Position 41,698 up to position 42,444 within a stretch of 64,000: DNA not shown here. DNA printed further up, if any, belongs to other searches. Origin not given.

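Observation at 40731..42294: Operon of two paralogous exported CxxxC proteins of unknown function plus a dedicated SCO chaperone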

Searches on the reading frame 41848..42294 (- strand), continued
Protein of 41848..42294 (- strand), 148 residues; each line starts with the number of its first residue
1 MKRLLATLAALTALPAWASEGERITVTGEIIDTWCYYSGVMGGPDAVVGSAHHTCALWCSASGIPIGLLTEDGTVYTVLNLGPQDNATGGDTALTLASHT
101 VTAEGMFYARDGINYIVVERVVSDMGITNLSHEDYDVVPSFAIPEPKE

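Call 39: find_encoding_contigs(protein=P0372, flank=5000, max_places=2)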
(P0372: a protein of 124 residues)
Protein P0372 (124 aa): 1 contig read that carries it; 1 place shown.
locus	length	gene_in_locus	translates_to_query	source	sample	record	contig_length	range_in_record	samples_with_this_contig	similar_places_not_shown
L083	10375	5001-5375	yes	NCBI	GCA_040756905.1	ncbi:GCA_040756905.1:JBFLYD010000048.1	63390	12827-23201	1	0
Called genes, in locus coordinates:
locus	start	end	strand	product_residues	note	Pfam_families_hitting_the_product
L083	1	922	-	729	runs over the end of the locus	PF13715:CarbopepD_reg_2 (weak), PF07715:Plug, PF00593:TonB_dep_Rec_b-barrel, PF14905:OMP_b-brl_3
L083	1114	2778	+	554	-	PF13354:Beta-lactamase2, PF00930:DPPIV_N, PF26550:Tricorn_2nd, PF26549:Tricorn_N, PF07676:PD40, PF26549:Tricorn_N, PF26549:Tricorn_N, PF13354:Beta-lactamase2, +4 more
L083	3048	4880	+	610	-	PF07715:Plug, PF00593:TonB_dep_Rec_b-barrel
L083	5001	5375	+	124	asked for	-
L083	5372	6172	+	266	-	PF13442:Cytochrome_CBB3 (faint), PF00034:Cytochrom_C (weak)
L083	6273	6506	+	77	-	-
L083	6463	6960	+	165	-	-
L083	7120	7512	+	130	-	PF03100:CcmE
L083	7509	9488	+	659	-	PF01578:Cytochrom_C_asm, PF16327:CcmF_C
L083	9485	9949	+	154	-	PF03918:CcmH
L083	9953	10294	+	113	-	-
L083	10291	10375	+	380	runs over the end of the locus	-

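Call 40: find_encoding_contigs(protein=P0469, flank=5000, max_places=2)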
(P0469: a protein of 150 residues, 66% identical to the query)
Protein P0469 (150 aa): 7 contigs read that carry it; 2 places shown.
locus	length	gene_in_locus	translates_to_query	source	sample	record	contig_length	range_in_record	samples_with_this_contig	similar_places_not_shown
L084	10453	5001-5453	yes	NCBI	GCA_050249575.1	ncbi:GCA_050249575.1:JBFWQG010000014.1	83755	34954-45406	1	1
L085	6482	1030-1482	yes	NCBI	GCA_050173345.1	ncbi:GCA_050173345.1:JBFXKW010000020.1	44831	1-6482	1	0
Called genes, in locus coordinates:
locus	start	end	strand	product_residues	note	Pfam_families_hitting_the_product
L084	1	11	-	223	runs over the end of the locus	PF00857:Isochorismatase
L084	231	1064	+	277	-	PF05013:FGase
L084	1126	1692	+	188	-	PF00565:SNase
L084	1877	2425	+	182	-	PF06041:DUF924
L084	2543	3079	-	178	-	PF01613:Flavin_Reduct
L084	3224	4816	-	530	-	PF01019:G_glu_transpept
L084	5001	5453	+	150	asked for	-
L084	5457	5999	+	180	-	-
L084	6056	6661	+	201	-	PF00293:NUDIX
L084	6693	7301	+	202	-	-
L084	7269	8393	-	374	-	PF01555:N6_N4_Mtase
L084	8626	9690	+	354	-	PF01370:Epimerase, PF04321:RmlD_sub_bind (weak), PF16363:GDP_Man_Dehyd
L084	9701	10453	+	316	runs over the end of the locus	PF01370:Epimerase, PF04321:RmlD_sub_bind, PF16363:GDP_Man_Dehyd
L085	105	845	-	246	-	PF01019:G_glu_transpept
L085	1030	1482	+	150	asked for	-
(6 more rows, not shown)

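Call 43: find_encoding_contigs(protein=P0491, flank=5000, max_places=2)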
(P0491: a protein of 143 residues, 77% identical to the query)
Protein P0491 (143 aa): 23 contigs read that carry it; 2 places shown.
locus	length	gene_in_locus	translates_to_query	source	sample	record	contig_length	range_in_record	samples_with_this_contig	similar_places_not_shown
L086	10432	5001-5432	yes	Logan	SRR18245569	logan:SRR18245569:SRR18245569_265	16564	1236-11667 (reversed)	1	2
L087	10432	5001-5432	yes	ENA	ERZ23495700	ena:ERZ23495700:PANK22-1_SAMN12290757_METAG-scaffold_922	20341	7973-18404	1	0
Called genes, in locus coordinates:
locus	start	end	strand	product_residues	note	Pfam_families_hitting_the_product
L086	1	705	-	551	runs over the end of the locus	PF02463:SMC_N, PF13476:AAA_23, PF13304:AAA_21 (faint)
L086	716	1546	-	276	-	PF13512:TPR_18, PF13525:YfiO, PF13174:TPR_6 (faint), PF13428:TPR_14 (faint), PF14559:TPR_19 (faint)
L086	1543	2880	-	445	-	PF08238:Sel1, PF01471:PG_binding_1 (weak)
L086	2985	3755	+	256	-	PF02567:PhzC-PhzF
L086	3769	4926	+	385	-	-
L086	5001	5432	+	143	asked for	-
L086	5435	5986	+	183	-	-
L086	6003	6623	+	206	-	PF13580:SIS_2, PF01380:SIS (weak)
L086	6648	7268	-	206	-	PF09335:VTT_dom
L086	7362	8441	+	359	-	PF01594:AI-2E_transport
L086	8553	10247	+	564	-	PF00501:AMP-binding, PF13193:AMP-binding_C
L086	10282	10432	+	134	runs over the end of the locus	PF01042:Ribonuc_L-PSP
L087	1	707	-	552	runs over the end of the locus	PF02463:SMC_N, PF13476:AAA_23, PF13304:AAA_21 (faint)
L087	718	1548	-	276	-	PF13428:TPR_14 (faint), PF13512:TPR_18, PF13525:YfiO, PF13174:TPR_6 (faint), PF14559:TPR_19 (faint)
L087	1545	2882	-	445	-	PF08238:Sel1, PF01471:PG_binding_1 (weak)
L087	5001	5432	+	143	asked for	-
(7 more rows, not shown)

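Call 44: find_encoding_contigs(protein=P0392, flank=5000, max_places=2)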
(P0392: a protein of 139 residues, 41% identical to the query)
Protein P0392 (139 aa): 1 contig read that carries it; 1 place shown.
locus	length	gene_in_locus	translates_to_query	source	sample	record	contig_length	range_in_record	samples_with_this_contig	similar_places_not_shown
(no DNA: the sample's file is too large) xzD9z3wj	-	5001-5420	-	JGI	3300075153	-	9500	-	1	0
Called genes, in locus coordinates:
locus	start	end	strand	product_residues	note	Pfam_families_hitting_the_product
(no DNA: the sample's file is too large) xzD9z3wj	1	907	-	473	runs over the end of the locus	?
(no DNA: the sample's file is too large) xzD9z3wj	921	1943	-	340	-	PF25917:BSH_RND, PF25973:BSH_CzcB, PF25935:BSH_LcnD (weak), PF25876:HH_MFP_RND (weak), PF25944:Beta-barrel_RND (weak), PF25954:Beta-barrel_RND_2, PF25967:RND-MFP_C (weak), PF25989:YknX_C, +1 more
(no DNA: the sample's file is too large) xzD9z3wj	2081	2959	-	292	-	PF00892:EamA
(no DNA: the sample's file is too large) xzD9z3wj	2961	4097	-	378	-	PF02805:Ada_Zn_binding, PF12833:HTH_18, PF02870:Methyltransf_1N (weak), PF01035:DNA_binding_1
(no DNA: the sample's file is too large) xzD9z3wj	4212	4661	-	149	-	PF07963:N_methyl (weak)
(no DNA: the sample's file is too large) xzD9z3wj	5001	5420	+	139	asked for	-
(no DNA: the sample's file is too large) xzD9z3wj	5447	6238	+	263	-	PF00034:Cytochrom_C (faint), PF13442:Cytochrome_CBB3 (faint)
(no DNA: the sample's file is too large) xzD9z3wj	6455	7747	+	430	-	PF00675:Peptidase_M16, PF05193:Peptidase_M16_C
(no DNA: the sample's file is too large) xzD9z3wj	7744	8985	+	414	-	?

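Call 46: search_protein_families(library=pfam, proteins=[L083:5372-6172:+, L083:6273-6506:+, L083:6463-6960:+, L083:9953-10294:+, L086:3769-4926:+, L084:6693-7301:+], max_evalue=0.1)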
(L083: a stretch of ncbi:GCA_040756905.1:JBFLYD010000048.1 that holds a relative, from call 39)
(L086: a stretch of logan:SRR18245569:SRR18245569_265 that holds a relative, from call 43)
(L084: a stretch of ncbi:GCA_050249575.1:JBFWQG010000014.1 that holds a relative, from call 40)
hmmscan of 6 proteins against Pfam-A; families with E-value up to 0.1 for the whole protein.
L083:5372-6172:+ (266 aa): 4 families
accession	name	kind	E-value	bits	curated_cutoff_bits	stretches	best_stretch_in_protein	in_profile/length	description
PF00034.26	Cytochrom_C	-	6.3e-14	53.5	21.3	2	154-256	1-88/90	Cytochrome c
PF13442.11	Cytochrome_CBB3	-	3.9e-11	43.6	27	2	157-254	6-68/68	Cytochrome C oxidase, cbb3-type, subunit III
PF02433.20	FixO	-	0.016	15.2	29.6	0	146-171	42-67/219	Cytochrome C oxidase, mono-heme subunit/FixO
PF09699.15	Paired_CXXCH_1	-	0.023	14.8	20.6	0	51-60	8-17/41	Doubled CXXCH motif (Paired_CXXCH_1)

L083:6273-6506:+ (77 aa): 0 families

L083:6463-6960:+ (165 aa): 0 families

L083:9953-10294:+ (113 aa): 0 families

L086:3769-4926:+ (385 aa): 1 family
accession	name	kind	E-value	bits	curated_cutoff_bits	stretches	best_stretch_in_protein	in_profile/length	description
PF00266.25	Aminotran_5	-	0.0056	16.1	21.5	1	143-297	147-301/371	Aminotransferase class-V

L084:6693-7301:+ (202 aa): 0 families

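Call 47: find_encoding_contigs(protein=P0001, flank=10000, max_places=1)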
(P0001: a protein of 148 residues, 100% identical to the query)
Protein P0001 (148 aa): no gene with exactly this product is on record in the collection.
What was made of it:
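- Tried and rejected: The exact-protein look-up for the window's own A is not on record (call 47).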

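Call 64: list_cluster_members(proteins=[P0057, P0222, P0074, P0182])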
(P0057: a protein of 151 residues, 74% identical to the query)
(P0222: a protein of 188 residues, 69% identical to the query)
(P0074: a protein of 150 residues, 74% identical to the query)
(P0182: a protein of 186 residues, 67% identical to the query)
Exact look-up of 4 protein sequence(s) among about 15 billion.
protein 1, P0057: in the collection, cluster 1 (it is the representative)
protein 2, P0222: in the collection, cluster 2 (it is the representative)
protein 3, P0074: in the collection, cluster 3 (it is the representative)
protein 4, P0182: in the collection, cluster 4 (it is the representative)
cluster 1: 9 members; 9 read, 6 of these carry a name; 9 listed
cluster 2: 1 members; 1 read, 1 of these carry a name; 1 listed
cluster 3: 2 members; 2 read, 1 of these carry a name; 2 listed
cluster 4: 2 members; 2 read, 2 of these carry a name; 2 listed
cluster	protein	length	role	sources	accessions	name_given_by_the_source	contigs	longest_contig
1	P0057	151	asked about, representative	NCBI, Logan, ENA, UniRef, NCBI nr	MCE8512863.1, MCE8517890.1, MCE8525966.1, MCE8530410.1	hypothetical protein KBY22_09175 [Ruegeria pomeroyi] | Uncharacterized protein n=2 Tax=Ruegeria TaxID=97050 RepID=A0A9Q3ZIV1_9RHOB | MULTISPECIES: hypothetical protein [Ruegeria]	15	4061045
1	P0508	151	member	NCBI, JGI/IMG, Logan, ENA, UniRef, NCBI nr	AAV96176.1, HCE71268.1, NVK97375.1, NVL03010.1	hypothetical protein KQ247_03715 [Ruegeria pomeroyi] | Lipoprotein n=2 Tax=Ruegeria pomeroyi TaxID=89184 RepID=Q5LPB2_RUEPO | hypothetical protein [Ruegeria pomeroyi]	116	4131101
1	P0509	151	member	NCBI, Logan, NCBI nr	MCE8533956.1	hypothetical protein KBY24_11230 [Ruegeria pomeroyi] | hypothetical protein [Ruegeria pomeroyi]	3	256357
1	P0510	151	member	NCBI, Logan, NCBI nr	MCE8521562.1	hypothetical protein KBY30_11250 [Ruegeria pomeroyi] | hypothetical protein [Ruegeria pomeroyi]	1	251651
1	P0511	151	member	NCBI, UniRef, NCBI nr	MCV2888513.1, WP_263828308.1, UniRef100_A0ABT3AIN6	hypothetical protein [Ruegeria aquimaris] | Uncharacterized protein n=1 Tax=Ruegeria aquimaris TaxID=2984333 RepID=A0ABT3AIN6_9RHOB | hypothetical protein [Ruegeria sp. XHP0148]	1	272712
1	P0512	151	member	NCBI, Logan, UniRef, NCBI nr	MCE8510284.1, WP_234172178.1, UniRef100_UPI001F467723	hypothetical protein KBY28_17665 [Ruegeria pomeroyi] | hypothetical protein n=1 Tax=Ruegeria pomeroyi TaxID=89184 RepID=UPI001F467723 | hypothetical protein [Ruegeria pomeroyi]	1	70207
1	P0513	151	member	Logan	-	-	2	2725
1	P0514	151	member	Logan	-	-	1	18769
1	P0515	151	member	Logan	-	-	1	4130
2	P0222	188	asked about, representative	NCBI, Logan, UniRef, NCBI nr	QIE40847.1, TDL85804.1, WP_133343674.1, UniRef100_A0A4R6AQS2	hypothetical protein [Meridianimarinicoccus aquatilis] | DUF2147 domain-containing protein n=1 Tax=Meridianimarinicoccus aquatilis TaxID=2552766 ... | hypothetical protein [Fluviibacterium aquatile]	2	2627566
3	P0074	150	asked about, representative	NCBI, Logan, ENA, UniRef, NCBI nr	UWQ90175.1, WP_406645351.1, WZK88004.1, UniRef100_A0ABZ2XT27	hypothetical protein QEZ52_15525 [Aliisedimentitalea scapharcae] | Uncharacterized protein n=1 Tax=Aliisedimentitalea scapharcae TaxID=1524259 ... | hypothetical protein K3727_15445 [Rhodobacteraceae bacterium M382]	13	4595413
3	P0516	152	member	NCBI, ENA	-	-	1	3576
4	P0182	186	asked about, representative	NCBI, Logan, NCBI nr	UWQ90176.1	hypothetical protein K3727_15450 [Rhodobacteraceae bacterium M382]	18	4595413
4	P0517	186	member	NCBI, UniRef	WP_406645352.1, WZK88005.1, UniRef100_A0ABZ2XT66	hypothetical protein QEZ52_15530 [Aliisedimentitalea scapharcae] | Uncharacterized protein n=1 Tax=Aliisedimentitalea scapharcae TaxID=1524259 ...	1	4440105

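Call 66: find_encoding_contigs(protein=P0057, flank=8000, max_places=1)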
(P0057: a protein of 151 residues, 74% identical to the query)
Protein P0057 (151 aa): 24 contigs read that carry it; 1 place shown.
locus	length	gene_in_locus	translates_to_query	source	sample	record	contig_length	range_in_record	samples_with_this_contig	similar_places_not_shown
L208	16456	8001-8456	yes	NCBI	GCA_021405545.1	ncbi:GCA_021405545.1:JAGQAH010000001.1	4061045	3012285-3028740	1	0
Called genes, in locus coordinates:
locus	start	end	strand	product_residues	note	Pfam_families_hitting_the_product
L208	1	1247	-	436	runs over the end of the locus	PF02885:Glycos_trans_3N, PF00591:Glycos_transf_3, PF07831:PYNP_C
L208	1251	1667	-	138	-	PF08211:dCMP_cyt_deam_2, PF00383:dCMP_cyt_deam_1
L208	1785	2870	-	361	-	PF07883:Cupin_2 (weak), PF02311:AraC_binding (faint), PF05899:Cupin_3 (faint), PF07883:Cupin_2 (weak), PF12852:Cupin_6 (weak)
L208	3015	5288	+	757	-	PF00390:malic, PF03949:Malic_M, PF01515:PTA_PTB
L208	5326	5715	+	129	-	PF04828:GFA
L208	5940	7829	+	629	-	PF16177:ACAS_N, PF00501:AMP-binding, PF13193:AMP-binding_C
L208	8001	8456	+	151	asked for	-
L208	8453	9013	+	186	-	-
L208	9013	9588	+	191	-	PF00578:AhpC-TSA (faint), PF02630:SCO1-SenC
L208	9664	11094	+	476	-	PF01425:Amidase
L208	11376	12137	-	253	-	PF01513:NAD_kinase, PF20143:NAD_kinase_C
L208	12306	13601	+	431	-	PF00464:SHMT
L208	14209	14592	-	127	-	-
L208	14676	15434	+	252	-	PF00561:Abhydrolase_1, PF00975:Thioesterase, PF12146:Hydrolase_4, PF12697:Abhydrolase_6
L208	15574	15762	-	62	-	-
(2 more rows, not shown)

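Call 73: find_encoding_contigs(protein=P0424, flank=5000, max_places=1)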
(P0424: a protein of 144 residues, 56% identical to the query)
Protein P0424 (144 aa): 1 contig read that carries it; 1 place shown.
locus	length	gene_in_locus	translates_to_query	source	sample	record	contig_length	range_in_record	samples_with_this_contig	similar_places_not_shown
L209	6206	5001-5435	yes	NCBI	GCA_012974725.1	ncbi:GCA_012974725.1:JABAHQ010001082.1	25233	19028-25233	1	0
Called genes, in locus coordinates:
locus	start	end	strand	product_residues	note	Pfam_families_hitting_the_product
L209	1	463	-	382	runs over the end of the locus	PF21102:DprA_N, PF02481:DNA_processg_A, PF17782:WHD_DprA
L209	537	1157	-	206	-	PF02660:G3P_acyltransf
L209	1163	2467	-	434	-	PF01979:Amidohydro_1, PF12890:DHOase, PF07969:Amidohydro_3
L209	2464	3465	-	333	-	PF02729:OTCace_N, PF00185:OTCace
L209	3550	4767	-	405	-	PF02515:CoA_transf_3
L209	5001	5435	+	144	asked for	-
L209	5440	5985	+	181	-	-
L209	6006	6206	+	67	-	?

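Call 74: find_encoding_contigs(protein=P0505, flank=5000, max_places=1)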
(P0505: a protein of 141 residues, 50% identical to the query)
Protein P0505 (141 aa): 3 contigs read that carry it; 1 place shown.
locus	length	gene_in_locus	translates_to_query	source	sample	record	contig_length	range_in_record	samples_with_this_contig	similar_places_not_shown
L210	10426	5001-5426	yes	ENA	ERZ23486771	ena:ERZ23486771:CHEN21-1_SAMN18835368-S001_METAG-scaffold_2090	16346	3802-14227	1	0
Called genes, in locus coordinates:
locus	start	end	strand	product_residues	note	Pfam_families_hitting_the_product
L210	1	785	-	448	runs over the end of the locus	PF14691:Fer4_20, PF07992:Pyr_redox_2 (weak), PF01266:DAO (weak), PF07992:Pyr_redox_2, PF13450:NAD_binding_8, PF13738:Pyr_redox_3 (faint), PF00070:Pyr_redox (weak)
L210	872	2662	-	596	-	PF03193:RsgA_GTPase (faint), PF13191:AAA_16 (faint), PF13555:AAA_29 (faint), PF00005:ABC_tran, PF01926:MMR_HSR1 (faint), PF02463:SMC_N (faint), PF00005:ABC_tran, PF16326:ABC_tran_CTD, +4 more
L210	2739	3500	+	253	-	PF01925:TauE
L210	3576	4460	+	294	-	PF23678:YqhI, PF00326:Peptidase_S9 (faint), PF01738:DLH, PF08840:BAAT_C (faint)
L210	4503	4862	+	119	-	-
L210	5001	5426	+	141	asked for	-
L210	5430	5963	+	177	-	-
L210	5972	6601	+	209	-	PF02630:SCO1-SenC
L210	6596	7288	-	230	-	PF04831:POPDC1-3, PF00027:cNMP_binding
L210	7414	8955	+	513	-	PF00171:Aldedh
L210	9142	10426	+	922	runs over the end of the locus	PF22310:NMB0315_dom_I (faint), PF19425:Csd3_N2 (weak), PF01551:Peptidase_M23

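Call 75: find_encoding_contigs(protein=P0502, flank=5000, max_places=1)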
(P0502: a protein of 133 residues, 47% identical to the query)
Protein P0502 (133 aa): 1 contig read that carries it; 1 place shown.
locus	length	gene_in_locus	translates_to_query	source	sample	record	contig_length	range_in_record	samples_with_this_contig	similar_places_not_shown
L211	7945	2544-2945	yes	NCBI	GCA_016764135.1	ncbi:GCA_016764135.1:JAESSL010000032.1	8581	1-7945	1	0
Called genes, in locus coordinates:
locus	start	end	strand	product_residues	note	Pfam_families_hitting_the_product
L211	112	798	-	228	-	PF13489:Methyltransf_23, PF08241:Methyltransf_11, PF08242:Methyltransf_12 (weak), PF13847:Methyltransf_31 (weak)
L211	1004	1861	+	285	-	PF27832:Htd2 (weak)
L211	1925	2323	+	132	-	PF13669:Glyoxalase_4 (faint), PF00903:Glyoxalase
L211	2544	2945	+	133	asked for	-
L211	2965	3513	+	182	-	-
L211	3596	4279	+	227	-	PF02630:SCO1-SenC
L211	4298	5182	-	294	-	-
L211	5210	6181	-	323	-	PF19300:BPD_transp_1_N, PF00528:BPD_transp_1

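Call 77: search_protein_families(library=pfam, alignment_id=A3, max_evalue=1)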
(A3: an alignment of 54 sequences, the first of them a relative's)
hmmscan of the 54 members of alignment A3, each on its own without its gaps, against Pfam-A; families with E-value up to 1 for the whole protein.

A. member 1, P0001 (148 aa): 0 families

B. families by the number of members that match (of 54 scanned): 30 families (the first 25 are shown)
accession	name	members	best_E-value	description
PF19135.5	DUF5818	11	3.9e-05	Protein of unknown function (DUF5818)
PF24469.2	F54D1_6_C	4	0.038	F54D1.6, C-terminal Sushi-like domain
PF14485.11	DUF4431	2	0.0083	Domain of unknown function (DUF4431)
PF10836.13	DUF2574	1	4.8e-06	Protein of unknown function (DUF2574)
PF07172.16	GRP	1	0.0083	Glycine rich protein family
PF10960.13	Holin_BhlA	1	0.011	BhlA holin family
PF15969.10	RexA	1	0.017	Intracellular sensor of Lambda phage, Abi component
PF20836.2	HAO_bd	1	0.026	Hypothetical protein NE1300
PF03243.20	MerB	1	0.03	Alkylmercury lyase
PF01336.31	tRNA_anti-codon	1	0.03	OB-fold nucleic acid binding domain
PF20128.4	DUF6518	1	0.031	Family of unknown function (DUF6518)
PF11900.14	DUF3420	1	0.039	Domain of unknown function (DUF3420)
PF25659.1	YohP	1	0.057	Membrane protein YohP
PF09534.15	Trp_oprn_chp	1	0.06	Tryptophan-associated transmembrane protein (Trp_oprn_chp)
PF02626.20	CT_A_B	1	0.068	Carboxyltransferase domain, subdomain A and B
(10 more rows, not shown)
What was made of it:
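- Closest known: Pfam DUF5818. Same: 11 of 54 superfamily members give weak hits, best E 3.9e-5 (call 77).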

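Call 83: search_dna_similar(query=window:41848-42294:-, collection=plasmids, mode=protein, max_evalue=0.001, max_rows=30)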
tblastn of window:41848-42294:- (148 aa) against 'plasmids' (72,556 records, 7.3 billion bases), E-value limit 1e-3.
No match.

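Call 84: search_dna_similar(query=P0365, collection=plasmids, mode=protein, max_evalue=0.001, max_rows=30)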
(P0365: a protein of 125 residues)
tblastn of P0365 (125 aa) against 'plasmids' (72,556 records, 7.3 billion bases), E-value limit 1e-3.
No match.
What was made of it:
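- Tried and rejected: A and a distant member are absent from PLSDB plasmids (calls 83, 84).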
